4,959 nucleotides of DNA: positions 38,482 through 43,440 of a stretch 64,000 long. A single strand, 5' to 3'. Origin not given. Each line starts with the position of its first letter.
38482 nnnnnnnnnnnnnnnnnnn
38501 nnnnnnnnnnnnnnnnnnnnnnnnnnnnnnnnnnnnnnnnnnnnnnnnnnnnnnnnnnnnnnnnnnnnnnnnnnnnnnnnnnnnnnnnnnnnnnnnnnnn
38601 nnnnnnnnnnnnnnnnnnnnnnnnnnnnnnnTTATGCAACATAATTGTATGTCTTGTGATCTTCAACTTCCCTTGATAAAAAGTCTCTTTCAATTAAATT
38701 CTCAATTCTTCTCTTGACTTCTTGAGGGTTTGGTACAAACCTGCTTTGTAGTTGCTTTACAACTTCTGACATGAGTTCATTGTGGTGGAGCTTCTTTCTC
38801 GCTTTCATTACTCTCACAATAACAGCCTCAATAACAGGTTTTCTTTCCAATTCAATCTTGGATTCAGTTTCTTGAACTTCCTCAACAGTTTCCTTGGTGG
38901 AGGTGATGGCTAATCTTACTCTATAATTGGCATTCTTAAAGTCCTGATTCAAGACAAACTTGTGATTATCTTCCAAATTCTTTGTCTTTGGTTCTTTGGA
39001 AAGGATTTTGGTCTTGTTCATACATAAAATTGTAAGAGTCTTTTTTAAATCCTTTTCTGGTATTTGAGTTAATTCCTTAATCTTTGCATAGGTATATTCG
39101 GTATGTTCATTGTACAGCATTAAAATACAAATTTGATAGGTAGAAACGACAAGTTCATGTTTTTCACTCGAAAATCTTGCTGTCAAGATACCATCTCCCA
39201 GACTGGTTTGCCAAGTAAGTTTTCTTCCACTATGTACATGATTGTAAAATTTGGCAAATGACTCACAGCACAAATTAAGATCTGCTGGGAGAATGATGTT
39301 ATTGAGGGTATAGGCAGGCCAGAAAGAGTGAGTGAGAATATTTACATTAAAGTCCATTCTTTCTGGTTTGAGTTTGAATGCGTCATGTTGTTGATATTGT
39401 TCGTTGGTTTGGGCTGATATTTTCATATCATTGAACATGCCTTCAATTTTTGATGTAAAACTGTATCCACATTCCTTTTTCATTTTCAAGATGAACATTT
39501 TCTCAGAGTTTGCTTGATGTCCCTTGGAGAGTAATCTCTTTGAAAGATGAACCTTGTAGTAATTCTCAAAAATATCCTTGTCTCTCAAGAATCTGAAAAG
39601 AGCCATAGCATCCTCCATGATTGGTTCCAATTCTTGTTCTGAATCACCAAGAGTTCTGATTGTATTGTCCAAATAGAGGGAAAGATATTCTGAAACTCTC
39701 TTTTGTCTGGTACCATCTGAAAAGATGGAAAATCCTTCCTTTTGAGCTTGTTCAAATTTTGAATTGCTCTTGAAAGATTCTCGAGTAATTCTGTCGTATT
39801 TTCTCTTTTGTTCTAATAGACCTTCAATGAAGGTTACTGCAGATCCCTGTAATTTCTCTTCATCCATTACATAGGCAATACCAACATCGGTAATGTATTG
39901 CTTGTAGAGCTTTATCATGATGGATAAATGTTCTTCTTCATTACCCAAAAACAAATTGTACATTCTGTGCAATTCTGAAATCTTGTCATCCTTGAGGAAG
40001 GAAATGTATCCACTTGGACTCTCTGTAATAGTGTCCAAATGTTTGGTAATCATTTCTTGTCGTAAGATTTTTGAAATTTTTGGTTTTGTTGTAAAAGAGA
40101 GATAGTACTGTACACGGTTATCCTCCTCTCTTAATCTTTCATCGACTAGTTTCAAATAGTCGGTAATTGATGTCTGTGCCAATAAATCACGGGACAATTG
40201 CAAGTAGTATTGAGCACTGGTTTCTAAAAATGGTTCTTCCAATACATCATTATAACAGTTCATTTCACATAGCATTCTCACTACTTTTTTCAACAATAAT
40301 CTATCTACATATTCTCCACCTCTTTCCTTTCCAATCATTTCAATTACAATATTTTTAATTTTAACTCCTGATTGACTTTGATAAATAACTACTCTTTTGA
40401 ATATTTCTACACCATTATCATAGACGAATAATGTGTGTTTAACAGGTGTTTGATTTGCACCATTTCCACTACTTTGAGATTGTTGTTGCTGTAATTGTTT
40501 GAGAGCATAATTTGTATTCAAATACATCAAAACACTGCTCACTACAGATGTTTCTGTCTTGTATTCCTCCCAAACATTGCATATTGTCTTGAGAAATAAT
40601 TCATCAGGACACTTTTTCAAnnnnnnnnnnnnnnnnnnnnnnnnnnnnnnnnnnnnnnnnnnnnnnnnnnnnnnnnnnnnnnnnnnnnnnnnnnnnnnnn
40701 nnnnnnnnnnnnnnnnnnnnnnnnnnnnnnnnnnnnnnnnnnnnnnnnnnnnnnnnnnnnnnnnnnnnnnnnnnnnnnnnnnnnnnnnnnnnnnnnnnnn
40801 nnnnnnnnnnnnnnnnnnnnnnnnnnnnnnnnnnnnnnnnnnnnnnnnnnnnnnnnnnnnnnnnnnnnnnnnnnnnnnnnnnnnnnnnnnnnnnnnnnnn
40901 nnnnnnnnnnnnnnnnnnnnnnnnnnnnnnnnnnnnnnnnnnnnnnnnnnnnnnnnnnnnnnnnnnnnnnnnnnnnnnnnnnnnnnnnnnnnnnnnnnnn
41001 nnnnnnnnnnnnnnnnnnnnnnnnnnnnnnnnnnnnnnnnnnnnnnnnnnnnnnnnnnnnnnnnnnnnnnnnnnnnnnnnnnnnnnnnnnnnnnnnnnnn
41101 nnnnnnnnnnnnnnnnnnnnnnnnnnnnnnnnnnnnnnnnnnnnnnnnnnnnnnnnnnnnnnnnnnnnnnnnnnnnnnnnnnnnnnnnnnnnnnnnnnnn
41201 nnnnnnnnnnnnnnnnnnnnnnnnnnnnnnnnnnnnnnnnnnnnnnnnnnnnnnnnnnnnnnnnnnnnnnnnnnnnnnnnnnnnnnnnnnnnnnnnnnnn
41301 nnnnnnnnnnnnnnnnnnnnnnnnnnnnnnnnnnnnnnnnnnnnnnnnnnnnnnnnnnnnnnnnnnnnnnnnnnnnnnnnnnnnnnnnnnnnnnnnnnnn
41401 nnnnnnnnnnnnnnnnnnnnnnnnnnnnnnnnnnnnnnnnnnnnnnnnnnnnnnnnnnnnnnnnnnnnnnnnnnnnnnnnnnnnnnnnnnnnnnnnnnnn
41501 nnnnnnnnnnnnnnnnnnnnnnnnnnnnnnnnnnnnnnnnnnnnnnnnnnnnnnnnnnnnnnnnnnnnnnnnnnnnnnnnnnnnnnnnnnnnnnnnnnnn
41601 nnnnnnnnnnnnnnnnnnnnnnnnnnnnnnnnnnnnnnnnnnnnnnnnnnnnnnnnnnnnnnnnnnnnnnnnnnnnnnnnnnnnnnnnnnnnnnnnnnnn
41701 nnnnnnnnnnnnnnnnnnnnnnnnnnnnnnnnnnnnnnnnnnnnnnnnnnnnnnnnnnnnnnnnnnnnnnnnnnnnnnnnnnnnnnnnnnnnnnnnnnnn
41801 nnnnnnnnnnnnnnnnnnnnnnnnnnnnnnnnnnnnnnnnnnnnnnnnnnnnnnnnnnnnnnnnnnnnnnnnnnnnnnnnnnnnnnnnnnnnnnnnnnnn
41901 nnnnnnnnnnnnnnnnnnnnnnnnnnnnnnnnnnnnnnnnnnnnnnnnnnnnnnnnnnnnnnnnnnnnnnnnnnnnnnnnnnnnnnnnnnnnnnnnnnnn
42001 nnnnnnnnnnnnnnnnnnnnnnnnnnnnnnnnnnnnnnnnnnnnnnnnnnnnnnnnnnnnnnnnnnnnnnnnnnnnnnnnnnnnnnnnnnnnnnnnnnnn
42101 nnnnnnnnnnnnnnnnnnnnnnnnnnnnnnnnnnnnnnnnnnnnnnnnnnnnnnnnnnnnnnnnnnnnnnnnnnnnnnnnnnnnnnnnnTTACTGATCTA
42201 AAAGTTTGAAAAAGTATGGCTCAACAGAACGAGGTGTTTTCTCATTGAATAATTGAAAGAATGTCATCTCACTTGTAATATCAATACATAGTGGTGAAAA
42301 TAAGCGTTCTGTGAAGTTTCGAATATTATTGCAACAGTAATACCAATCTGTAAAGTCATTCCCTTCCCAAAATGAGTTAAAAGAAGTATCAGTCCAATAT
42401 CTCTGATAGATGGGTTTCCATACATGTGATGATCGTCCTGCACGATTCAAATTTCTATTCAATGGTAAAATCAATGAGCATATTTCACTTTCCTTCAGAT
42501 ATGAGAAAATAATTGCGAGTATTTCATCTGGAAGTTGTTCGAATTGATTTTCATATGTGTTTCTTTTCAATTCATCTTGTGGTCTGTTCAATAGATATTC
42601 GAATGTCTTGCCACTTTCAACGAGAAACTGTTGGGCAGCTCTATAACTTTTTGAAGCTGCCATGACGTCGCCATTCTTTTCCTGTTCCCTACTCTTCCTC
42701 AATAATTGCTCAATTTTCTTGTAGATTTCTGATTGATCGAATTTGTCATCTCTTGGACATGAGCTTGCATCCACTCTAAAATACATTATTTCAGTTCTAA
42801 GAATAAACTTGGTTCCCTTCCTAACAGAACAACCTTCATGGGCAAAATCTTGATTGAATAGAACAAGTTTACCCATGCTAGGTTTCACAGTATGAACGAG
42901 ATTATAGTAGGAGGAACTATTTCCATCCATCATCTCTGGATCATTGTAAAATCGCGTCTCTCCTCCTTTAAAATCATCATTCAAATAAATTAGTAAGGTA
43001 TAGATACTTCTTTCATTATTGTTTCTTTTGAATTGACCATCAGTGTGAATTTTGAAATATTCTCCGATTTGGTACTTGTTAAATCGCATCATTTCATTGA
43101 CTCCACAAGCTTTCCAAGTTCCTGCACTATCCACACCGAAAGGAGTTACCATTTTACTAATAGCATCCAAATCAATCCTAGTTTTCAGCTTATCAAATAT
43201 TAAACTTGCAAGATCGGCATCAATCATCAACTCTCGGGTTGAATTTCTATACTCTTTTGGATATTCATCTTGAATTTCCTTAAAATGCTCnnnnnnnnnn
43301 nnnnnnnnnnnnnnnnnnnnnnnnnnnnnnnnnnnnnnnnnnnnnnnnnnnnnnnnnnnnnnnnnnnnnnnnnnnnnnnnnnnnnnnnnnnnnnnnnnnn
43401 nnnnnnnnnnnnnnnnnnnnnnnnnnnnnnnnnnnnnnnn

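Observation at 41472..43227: Prolyl-4-hydroxylase / F-box fusion, probably continuing through a 40-nt intron into a 224-aa C-terminal domain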

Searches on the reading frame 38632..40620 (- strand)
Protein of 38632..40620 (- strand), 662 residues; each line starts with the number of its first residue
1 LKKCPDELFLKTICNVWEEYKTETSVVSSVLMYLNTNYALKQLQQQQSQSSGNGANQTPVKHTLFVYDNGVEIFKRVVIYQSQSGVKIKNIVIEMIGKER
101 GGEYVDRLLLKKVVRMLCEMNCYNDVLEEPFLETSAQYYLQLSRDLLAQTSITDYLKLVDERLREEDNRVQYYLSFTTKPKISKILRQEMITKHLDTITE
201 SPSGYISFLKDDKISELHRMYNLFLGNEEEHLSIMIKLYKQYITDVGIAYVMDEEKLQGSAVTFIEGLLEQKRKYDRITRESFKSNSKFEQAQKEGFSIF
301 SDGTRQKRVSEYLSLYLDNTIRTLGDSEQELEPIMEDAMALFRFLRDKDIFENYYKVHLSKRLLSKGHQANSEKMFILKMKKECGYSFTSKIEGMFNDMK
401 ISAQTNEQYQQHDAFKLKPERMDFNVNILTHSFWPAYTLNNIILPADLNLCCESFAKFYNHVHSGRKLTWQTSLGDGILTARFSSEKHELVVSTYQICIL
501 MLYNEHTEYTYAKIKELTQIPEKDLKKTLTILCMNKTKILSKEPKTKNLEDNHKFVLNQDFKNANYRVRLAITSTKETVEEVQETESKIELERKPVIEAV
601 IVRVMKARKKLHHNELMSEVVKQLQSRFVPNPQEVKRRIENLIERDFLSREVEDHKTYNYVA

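Call 3: search_protein_families(library=pfam, proteins=[window:38632-40620:-], max_evalue=0.1)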
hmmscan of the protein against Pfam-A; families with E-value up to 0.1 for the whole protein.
window:38632-40620:- (662 aa): 3 families
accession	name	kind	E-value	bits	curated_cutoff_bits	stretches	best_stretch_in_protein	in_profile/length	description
PF00888.28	Cullin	-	4.2e-152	508.5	33.2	1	6-561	69-620/620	Cullin family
PF10557.15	Cullin_Nedd8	-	1.7e-26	92.5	36.9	1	592-653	1-62/63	Cullin protein neddylation domain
PF22296.2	bAvd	-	0.046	14.7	40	0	546-626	18-102/107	bAvd-like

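Call 78: search_solved_structures(query=window:38635-40620:-, max_evalue=1e-20)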
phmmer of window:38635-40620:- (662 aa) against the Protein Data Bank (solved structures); distinct sequences matched with E-value up to 1e-20: 51.
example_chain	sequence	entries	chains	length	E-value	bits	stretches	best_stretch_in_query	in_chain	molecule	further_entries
8k9i_C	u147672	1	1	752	3e-119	402.8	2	9-484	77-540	Cullin-3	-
8h34_M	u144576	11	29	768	3.2e-119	402.7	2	9-484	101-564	Cullin-3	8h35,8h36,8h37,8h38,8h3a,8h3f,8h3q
9q3e_L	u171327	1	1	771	3.3e-119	402.6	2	9-484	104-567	Cullin-3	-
8k8t_C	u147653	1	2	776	3.4e-119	402.6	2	9-484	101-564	Cullin-3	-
8gq6_C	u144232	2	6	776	3.4e-119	402.6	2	9-484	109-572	Cullin-3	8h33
4a0l_E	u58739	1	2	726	2.7e-114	386.4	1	8-662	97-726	CULLIN-4B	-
4a0c_C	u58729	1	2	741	2.9e-114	386.3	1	8-662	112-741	CULLIN-4B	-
9pvh_A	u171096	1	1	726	3.4e-110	372.9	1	8-662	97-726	Cullin-4A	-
4a0k_A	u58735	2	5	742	3.9e-110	372.7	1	8-662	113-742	CULLIN-4A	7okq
2hye_C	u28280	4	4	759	4.3e-110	372.5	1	8-662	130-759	Cullin-4A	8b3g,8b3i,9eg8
9lwi_G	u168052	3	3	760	4.3e-110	372.5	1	8-662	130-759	Cullin-4A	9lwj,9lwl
7opc_e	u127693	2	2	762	4.3e-110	372.5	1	8-662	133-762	Cullin-4A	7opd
9uum_A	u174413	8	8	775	4.6e-110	372.4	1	8-662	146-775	Cullin-4A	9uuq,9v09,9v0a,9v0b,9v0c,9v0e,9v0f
1ldj_A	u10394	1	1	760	6.4e-81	276.2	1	5-662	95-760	Cullin homolog 1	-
8ua6_A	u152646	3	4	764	6.6e-81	276.1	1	5-662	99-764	Cullin-1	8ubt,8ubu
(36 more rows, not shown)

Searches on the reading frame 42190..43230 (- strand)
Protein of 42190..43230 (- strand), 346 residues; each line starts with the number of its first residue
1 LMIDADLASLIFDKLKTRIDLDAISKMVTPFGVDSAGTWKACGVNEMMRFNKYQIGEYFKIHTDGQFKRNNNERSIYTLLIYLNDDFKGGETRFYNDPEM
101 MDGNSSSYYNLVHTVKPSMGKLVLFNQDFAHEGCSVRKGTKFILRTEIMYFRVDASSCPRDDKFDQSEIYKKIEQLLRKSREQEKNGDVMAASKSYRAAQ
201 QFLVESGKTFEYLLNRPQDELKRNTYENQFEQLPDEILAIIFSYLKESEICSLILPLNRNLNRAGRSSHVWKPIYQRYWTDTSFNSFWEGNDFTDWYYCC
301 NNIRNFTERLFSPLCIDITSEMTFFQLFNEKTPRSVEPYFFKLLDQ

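Call 3: search_protein_families(library=pfam, proteins=[window:42190-43230:-], max_evalue=0.1)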
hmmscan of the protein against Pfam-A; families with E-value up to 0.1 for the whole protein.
window:42190-43230:- (346 aa): 6 families
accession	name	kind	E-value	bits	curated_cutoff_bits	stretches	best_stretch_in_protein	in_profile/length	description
PF13640.12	2OG-FeII_Oxy_3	-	2.1e-14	54.7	27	1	48-144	1-93/98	2OG-Fe(II) oxygenase superfamily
PF12937.12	F-box-like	-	3.1e-05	24.1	24.3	1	230-276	1-46/47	F-box-like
PF03336.19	Pox_C4_C10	-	4.3e-05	23.2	25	1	29-98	62-119/322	Poxvirus C4/C10 protein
PF13661.12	2OG-FeII_Oxy_4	-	0.0044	17.9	27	1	48-134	1-79/98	2OG-Fe(II) oxygenase superfamily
PF09372.15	PRANC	-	0.01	16.6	25.8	1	178-254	20-96/97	PRANC domain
PF00646.38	F-box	-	0.015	15.7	20.5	1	231-253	2-24/43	F-box domain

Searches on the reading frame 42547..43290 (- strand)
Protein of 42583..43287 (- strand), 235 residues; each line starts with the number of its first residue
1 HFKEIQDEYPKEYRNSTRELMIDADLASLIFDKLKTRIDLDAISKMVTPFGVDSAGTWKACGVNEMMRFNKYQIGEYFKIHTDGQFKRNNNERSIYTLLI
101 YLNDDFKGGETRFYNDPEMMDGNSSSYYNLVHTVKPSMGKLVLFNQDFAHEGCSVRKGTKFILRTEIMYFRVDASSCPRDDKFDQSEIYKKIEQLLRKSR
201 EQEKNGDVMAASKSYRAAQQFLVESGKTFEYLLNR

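Call 26: search_solved_structures(query=window:42583-43287:-, max_evalue=10, show_alignments=2)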
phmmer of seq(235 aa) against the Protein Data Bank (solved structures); distinct sequences matched with E-value up to 10: 12.
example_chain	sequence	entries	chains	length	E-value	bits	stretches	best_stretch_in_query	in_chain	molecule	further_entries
3itq_A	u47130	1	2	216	0.031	17.3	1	66-114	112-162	Prolyl 4-hydroxylase, alpha subunit domain protein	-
5hv0_A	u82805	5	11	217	0.031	17.2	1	66-114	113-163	Prolyl 4-Hydroxylase | 2OG-Fe(II) oxygenase | Procollagen-Proline Dioxygenase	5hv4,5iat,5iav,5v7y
5iax_A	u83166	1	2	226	0.033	17.1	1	66-114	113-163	Procollagen-Proline Dioxygenase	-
9dzw_A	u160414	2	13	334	0.091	15.7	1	179-226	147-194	CalC6_3 with DHR extension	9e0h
8fbn_A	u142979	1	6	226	0.16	14.9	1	186-226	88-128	KWOCA_73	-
3i7f_A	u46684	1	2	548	0.2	14.6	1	64-159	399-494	Aspartyl-tRNA synthetase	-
2pbi_A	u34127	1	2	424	0.2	14.6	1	77-172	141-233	Regulator of G-protein signaling 9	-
4c6s_A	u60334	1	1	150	0.24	14.3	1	15-73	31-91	PROBABLE WRKY TRANSCRIPTION FACTOR 52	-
4c6t_A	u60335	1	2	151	0.24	14.3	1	15-73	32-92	PROBABLE WRKY TRANSCRIPTION FACTOR 52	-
9dze_K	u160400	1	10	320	1.3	11.9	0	186-226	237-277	pD5-14 B component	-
9dze_A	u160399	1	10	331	1.8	11.5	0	186-226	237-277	pD5-14 A component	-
8ipg_D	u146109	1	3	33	3.3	10.6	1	186-207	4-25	HP101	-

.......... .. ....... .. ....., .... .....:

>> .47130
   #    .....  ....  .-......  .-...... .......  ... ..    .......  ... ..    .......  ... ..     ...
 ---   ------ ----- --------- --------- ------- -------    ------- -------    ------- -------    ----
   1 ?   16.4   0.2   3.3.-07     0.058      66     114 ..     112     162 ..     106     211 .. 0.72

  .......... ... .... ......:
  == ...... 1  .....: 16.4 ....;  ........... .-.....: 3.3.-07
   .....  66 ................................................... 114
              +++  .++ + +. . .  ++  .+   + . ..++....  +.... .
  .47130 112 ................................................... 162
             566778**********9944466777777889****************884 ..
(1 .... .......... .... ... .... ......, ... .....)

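Call 74: predict_structure(alignment_id=A8)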
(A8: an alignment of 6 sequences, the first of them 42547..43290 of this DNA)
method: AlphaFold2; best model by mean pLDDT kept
length: 248 residues; sequences in the alignment: 6
mean_pLDDT: 64.3   pTM: 0.52
mean pLDDT of the five models: 64.3, 59.5, 47.5, 45.8, 37.2
residues with pLDDT >= 90: 4; 70-90: 97; 50-70: 93; < 50: 54
segments of 3 or more residues with pLDDT < 50: 1-10, 13-15, 48-66, 85-90, 123-125, 238-248
pLDDT, mean of each block of 10 residues (from residue 1): 40 52 70 68 53 40 46 77 48 63 82 74 56 82 74 84 71 57 85 85 67 65 72 55 35
secondary structure, 60 per line:
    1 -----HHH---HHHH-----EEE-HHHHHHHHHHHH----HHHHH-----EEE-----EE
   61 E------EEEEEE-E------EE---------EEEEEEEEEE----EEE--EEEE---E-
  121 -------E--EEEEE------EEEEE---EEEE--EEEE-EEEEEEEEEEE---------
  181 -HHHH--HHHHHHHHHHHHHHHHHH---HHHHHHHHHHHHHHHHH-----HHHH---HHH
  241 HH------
elements in order: H12-15 E21-23 H25-36 H41-45 E51-53 E59-61 E68-73 E93-102 E107-109 E112-115 E131-135 E142-146 E150-153 E156-159 E161-171 H182-185 H188-205 H209-225 H231-234 H238-242

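Call 77: fold_search(model_id=the predicted structure, library=pdb)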
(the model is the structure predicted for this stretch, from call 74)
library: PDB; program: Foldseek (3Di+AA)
matches with E <= 10: 1828; with E <= 0.001: 64
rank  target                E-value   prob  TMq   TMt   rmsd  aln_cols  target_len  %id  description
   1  4j25_E                2.8e-06  1.00  0.37  0.48   7.4       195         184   17  Crystal structure of a Pseudomonas putida prolyl-4-hydroxylase (P4H) (released 2014-02-05)
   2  4j25_G                4.3e-06  1.00  0.38  0.49   7.5       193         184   19  Crystal structure of a Pseudomonas putida prolyl-4-hydroxylase (P4H) (released 2014-02-05)
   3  9qn0_B                5.8e-06  1.00  0.28  0.29  11.5       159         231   16  Fe(II)-2-oxoglutarate-dependent pseudomonal iron uptake factor C in complex with 2,4-PDCA (Mn) (released 2026-04-08)
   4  4j25_C                6.9e-06  1.00  0.37  0.49   7.1       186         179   19  Crystal structure of a Pseudomonas putida prolyl-4-hydroxylase (P4H) (released 2014-02-05)
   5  9ghl_A                7.8e-06  1.00  0.28  0.30  11.7       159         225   16  Fe(II)-2-oxoglutarate-dependent pseudomonal iron uptake factor C in complex with malate (released 2025-08-27)
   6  4j25_B                8.3e-06  1.00  0.36  0.48   7.2       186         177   18  Crystal structure of a Pseudomonas putida prolyl-4-hydroxylase (P4H) (released 2014-02-05)
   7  5v7y_A                9.4e-06  1.00  0.31  0.36   3.5       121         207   24  Prolyl 4-Hydroxylase Interacts with and Modifies Elongation Factor Tu (released 2017-10-18)
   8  4j25_D                1.1e-05  1.00  0.34  0.45  10.0       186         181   18  Crystal structure of a Pseudomonas putida prolyl-4-hydroxylase (P4H) (released 2014-02-05)
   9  6n1f_D                1.1e-05  1.00  0.31  0.36   3.9       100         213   18  Crystal structure of Oxidoreductase, 2OG-Fe(II) oxygenase family, from Burkholderia pseudomallei (released 2018-12-19)
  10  6iuq_B                1.3e-05  1.00  0.33  0.28  19.3       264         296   17  Crystal structure and expression patterns of prolyl 4-hydroxylases from Phytophthora capsici (released 2018-12-12)
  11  4j25_A                1.5e-05  1.00  0.36  0.47   7.2       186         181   19  Crystal structure of a Pseudomonas putida prolyl-4-hydroxylase (P4H) (released 2014-02-05)
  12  3dkq_B                1.9e-05  1.00  0.30  0.36  11.9       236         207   15  Crystal structure of Putative Oxygenase (YP_001051978.1) from SHEWANELLA BALTICA OS155 at 2.26 A resolution (released 2008-08-12)
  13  3dkq_A                2.3e-05  1.00  0.28  0.30  10.3       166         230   18  Crystal structure of Putative Oxygenase (YP_001051978.1) from SHEWANELLA BALTICA OS155 at 2.26 A resolution (released 2008-08-12)
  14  6iuq_A                2.3e-05  1.00  0.32  0.28  19.4       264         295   17  Crystal structure and expression patterns of prolyl 4-hydroxylases from Phytophthora capsici (released 2018-12-12)
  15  4j25_F                2.4e-05  1.00  0.35  0.45   8.4       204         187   18  Crystal structure of a Pseudomonas putida prolyl-4-hydroxylase (P4H) (released 2014-02-05)
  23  6t8m_A                8.5e-05  1.00  0.34  0.41  12.3       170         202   17  Prolyl Hydroxylase (PHD) involved in hypoxia sensing by Dictyostelium discoideum (released 2020-09-23)
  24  6t8m_B                1.0e-04  1.00  0.33  0.39  12.3       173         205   17  Prolyl Hydroxylase (PHD) involved in hypoxia sensing by Dictyostelium discoideum (released 2020-09-23)
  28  6t8m_C                1.8e-04  1.00  0.32  0.40  11.2       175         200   18  Prolyl Hydroxylase (PHD) involved in hypoxia sensing by Dictyostelium discoideum (released 2020-09-23)
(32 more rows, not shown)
